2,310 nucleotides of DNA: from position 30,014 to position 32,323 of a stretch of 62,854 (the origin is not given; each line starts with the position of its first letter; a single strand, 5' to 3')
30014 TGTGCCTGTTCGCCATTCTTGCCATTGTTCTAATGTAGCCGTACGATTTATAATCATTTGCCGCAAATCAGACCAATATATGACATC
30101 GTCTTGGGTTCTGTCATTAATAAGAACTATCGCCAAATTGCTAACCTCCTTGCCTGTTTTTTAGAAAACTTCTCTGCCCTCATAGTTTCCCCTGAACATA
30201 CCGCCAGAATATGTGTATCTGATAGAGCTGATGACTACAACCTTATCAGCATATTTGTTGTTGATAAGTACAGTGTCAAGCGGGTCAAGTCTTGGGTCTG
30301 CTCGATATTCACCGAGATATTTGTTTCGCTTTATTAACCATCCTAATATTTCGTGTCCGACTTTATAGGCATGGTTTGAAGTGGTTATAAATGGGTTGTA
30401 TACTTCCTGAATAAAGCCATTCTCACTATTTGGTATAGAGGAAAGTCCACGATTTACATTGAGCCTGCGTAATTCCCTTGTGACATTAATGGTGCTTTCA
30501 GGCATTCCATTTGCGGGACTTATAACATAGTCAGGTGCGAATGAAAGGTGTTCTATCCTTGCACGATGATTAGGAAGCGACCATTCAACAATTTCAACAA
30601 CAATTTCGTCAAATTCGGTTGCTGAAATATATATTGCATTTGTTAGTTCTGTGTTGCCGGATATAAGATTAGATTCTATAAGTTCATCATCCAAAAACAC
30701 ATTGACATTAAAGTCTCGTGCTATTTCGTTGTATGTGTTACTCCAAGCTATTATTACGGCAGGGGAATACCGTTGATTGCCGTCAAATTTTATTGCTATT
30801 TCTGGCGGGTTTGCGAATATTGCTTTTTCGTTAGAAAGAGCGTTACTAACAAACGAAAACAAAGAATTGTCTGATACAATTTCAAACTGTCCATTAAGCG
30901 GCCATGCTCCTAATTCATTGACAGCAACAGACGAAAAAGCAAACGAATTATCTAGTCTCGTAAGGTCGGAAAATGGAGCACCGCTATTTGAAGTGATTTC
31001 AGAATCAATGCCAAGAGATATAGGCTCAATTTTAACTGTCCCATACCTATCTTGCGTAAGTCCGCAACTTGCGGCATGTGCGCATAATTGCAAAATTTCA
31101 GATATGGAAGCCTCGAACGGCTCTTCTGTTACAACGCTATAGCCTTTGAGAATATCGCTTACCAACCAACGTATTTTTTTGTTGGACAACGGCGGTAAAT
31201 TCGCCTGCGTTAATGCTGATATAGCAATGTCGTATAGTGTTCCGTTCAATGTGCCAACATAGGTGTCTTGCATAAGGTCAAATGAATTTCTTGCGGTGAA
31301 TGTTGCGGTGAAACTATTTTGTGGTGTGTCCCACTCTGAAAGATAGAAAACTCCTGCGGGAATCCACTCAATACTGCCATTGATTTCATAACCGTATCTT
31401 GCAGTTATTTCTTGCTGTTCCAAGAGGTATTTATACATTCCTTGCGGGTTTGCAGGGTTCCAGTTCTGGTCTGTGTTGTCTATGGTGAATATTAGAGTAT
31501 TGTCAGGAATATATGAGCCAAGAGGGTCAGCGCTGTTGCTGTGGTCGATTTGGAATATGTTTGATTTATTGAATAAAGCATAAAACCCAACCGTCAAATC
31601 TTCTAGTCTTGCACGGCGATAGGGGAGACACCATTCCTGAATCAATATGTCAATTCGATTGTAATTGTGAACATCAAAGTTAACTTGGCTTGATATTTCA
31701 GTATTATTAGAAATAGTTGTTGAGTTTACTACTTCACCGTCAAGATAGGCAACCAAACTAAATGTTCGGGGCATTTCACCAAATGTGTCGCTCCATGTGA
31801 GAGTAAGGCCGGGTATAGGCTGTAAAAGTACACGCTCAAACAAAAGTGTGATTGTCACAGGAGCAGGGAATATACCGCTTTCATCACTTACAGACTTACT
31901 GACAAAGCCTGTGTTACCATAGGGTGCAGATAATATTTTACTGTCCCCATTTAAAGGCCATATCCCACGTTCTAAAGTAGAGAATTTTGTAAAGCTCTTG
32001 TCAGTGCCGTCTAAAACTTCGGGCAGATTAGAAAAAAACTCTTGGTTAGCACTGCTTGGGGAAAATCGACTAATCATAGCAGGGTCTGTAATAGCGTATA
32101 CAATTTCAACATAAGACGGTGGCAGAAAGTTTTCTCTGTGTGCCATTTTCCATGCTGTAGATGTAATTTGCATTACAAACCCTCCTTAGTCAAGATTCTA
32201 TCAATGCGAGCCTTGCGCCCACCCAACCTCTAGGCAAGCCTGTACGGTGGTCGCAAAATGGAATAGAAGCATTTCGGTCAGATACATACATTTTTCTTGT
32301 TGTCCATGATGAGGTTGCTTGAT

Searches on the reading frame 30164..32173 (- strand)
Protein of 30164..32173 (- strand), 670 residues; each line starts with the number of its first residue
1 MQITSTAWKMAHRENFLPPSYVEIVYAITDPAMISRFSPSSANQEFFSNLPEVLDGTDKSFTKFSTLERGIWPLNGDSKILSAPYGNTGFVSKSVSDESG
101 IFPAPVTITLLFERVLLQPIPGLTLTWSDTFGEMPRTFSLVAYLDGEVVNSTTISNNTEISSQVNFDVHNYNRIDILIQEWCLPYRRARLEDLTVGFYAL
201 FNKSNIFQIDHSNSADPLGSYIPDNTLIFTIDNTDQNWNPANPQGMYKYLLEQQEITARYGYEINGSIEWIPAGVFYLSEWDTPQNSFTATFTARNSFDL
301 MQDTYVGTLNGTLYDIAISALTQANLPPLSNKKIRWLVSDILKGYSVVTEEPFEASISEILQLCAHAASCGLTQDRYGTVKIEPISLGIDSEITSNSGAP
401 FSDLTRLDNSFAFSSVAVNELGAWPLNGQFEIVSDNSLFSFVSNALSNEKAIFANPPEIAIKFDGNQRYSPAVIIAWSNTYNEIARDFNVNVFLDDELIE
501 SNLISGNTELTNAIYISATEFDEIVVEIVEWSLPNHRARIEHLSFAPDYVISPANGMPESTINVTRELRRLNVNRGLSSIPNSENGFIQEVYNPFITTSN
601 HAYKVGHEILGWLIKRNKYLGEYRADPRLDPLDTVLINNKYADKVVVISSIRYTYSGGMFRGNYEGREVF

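Call 21: search_protein_families(library=phrogs, proteins=[window:30164-32173:-], max_evalue=0.00001)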
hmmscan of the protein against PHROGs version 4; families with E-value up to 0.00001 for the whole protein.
window:30164-32173:- (670 aa): 1 family
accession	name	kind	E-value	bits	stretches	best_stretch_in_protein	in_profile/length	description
phrog_13879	-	unknown function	2.8e-84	284.4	3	1-385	1-380/571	-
